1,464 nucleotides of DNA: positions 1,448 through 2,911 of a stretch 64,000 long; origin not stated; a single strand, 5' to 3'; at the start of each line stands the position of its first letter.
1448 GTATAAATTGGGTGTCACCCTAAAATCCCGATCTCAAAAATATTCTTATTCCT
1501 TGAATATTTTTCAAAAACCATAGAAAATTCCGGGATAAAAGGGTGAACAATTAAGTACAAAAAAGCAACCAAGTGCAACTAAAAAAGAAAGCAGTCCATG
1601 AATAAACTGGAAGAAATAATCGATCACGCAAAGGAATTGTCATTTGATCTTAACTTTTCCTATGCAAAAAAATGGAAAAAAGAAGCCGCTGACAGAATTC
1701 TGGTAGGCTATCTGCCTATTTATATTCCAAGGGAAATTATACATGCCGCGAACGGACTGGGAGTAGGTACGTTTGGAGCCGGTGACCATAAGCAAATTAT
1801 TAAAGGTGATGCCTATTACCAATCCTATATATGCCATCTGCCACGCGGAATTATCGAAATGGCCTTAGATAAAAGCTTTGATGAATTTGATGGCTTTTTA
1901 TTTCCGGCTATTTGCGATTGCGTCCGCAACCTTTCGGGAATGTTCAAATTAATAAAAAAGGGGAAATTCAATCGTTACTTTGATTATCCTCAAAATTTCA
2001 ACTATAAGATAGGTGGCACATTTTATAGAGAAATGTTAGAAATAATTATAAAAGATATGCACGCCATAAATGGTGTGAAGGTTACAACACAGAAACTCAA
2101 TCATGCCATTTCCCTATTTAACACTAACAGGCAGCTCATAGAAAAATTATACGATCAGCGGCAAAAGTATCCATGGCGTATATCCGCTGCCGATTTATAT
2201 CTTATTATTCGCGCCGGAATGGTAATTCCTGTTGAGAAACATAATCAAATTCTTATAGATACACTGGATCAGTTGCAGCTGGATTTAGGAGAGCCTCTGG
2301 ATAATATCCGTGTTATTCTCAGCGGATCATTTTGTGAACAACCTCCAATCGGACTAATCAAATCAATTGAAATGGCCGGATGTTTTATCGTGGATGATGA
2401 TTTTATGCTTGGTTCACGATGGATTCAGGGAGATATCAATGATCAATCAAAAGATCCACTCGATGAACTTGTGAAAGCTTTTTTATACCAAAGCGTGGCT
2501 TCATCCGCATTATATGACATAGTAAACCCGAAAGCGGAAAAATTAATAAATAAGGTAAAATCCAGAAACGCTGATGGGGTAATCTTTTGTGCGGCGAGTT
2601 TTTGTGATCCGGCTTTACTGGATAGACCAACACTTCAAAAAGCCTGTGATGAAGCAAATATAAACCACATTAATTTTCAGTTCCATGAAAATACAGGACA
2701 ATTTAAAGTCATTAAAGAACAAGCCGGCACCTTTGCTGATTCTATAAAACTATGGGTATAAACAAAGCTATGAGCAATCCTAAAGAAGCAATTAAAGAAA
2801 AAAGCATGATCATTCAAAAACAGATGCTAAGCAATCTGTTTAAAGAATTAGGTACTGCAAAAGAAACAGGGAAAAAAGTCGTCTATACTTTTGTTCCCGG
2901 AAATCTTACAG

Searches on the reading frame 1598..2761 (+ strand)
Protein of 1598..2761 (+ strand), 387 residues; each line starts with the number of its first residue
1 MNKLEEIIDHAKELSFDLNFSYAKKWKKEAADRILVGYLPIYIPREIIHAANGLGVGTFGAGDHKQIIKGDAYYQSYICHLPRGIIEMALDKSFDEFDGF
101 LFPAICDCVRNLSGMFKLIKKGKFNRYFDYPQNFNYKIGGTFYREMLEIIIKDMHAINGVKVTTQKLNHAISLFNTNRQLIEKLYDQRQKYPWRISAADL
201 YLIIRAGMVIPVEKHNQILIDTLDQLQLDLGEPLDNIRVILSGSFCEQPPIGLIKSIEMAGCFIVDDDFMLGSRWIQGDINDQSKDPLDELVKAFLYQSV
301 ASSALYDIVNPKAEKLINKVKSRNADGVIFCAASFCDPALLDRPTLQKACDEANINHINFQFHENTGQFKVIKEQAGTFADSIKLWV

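Call 3: search_protein_families(library=pfam, proteins=[window:1598-2761:+])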
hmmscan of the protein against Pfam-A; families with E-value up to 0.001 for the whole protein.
window:1598-2761:+ (387 aa): 1 family
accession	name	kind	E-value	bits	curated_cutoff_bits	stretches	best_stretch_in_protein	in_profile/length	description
PF06050.19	HGD-D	-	2.1e-62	212.1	28.4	1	41-383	2-342/342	2-hydroxyglutaryl-CoA dehydratase, D-component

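Call 10: search_protein_families(library=ncbifam, proteins=[window:1598-2761:+], max_evalue=0.00001)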
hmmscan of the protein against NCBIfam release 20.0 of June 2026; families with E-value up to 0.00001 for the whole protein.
window:1598-2761:+ (387 aa): 4 families
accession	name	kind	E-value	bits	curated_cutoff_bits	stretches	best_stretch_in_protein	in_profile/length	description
TIGR02263.1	benz_CoA_red_C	equivalog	3.1e-135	451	421.15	1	6-383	3-380/380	benzoyl-CoA reductase subunit C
NF052456.1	HyiscapDhHadC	equivalog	4.1e-46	157.6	700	1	6-381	3-370/372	(R)-2-hydroxyisocaproyl-CoA dehydratase subunit beta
NF040772.1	double_cubane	equivalog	3.3e-27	95.5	350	1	24-359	12-348/372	double-cubane-cluster-containing anaerobic reductase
TIGR03190.1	benz_CoA_bzdN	equivalog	6.7e-20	71.2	453.8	1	16-371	11-362/377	benzoyl-CoA reductase, bzd-type, subunit N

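Call 35: search_solved_structures(query=window:1598-2758:+, max_evalue=0.01, show_alignments=4)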
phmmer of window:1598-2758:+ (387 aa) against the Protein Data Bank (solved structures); distinct sequences matched with E-value up to 0.01: 5.
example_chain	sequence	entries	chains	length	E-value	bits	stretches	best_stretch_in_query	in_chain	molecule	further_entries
9g87_B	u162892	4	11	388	1.6e-53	185.3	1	3-383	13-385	3-methylbenzoyl-CoA reductase gamma subunit MbdN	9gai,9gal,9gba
3o3m_B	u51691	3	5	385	2e-36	129.1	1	5-384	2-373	beta subunit 2-hydroxyacyl-CoA dehydratase | beta-subunit 2-hydroxyacyl-CoA dehydratase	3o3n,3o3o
8s02_B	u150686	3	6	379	4.1e-21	78.7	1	16-371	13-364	BzdN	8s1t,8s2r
7yyl_C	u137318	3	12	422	2.9e-11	46.2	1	39-371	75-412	Dehydratase family protein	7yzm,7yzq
6eno_A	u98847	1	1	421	3.3e-11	46.1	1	39-370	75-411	Dehydratase family protein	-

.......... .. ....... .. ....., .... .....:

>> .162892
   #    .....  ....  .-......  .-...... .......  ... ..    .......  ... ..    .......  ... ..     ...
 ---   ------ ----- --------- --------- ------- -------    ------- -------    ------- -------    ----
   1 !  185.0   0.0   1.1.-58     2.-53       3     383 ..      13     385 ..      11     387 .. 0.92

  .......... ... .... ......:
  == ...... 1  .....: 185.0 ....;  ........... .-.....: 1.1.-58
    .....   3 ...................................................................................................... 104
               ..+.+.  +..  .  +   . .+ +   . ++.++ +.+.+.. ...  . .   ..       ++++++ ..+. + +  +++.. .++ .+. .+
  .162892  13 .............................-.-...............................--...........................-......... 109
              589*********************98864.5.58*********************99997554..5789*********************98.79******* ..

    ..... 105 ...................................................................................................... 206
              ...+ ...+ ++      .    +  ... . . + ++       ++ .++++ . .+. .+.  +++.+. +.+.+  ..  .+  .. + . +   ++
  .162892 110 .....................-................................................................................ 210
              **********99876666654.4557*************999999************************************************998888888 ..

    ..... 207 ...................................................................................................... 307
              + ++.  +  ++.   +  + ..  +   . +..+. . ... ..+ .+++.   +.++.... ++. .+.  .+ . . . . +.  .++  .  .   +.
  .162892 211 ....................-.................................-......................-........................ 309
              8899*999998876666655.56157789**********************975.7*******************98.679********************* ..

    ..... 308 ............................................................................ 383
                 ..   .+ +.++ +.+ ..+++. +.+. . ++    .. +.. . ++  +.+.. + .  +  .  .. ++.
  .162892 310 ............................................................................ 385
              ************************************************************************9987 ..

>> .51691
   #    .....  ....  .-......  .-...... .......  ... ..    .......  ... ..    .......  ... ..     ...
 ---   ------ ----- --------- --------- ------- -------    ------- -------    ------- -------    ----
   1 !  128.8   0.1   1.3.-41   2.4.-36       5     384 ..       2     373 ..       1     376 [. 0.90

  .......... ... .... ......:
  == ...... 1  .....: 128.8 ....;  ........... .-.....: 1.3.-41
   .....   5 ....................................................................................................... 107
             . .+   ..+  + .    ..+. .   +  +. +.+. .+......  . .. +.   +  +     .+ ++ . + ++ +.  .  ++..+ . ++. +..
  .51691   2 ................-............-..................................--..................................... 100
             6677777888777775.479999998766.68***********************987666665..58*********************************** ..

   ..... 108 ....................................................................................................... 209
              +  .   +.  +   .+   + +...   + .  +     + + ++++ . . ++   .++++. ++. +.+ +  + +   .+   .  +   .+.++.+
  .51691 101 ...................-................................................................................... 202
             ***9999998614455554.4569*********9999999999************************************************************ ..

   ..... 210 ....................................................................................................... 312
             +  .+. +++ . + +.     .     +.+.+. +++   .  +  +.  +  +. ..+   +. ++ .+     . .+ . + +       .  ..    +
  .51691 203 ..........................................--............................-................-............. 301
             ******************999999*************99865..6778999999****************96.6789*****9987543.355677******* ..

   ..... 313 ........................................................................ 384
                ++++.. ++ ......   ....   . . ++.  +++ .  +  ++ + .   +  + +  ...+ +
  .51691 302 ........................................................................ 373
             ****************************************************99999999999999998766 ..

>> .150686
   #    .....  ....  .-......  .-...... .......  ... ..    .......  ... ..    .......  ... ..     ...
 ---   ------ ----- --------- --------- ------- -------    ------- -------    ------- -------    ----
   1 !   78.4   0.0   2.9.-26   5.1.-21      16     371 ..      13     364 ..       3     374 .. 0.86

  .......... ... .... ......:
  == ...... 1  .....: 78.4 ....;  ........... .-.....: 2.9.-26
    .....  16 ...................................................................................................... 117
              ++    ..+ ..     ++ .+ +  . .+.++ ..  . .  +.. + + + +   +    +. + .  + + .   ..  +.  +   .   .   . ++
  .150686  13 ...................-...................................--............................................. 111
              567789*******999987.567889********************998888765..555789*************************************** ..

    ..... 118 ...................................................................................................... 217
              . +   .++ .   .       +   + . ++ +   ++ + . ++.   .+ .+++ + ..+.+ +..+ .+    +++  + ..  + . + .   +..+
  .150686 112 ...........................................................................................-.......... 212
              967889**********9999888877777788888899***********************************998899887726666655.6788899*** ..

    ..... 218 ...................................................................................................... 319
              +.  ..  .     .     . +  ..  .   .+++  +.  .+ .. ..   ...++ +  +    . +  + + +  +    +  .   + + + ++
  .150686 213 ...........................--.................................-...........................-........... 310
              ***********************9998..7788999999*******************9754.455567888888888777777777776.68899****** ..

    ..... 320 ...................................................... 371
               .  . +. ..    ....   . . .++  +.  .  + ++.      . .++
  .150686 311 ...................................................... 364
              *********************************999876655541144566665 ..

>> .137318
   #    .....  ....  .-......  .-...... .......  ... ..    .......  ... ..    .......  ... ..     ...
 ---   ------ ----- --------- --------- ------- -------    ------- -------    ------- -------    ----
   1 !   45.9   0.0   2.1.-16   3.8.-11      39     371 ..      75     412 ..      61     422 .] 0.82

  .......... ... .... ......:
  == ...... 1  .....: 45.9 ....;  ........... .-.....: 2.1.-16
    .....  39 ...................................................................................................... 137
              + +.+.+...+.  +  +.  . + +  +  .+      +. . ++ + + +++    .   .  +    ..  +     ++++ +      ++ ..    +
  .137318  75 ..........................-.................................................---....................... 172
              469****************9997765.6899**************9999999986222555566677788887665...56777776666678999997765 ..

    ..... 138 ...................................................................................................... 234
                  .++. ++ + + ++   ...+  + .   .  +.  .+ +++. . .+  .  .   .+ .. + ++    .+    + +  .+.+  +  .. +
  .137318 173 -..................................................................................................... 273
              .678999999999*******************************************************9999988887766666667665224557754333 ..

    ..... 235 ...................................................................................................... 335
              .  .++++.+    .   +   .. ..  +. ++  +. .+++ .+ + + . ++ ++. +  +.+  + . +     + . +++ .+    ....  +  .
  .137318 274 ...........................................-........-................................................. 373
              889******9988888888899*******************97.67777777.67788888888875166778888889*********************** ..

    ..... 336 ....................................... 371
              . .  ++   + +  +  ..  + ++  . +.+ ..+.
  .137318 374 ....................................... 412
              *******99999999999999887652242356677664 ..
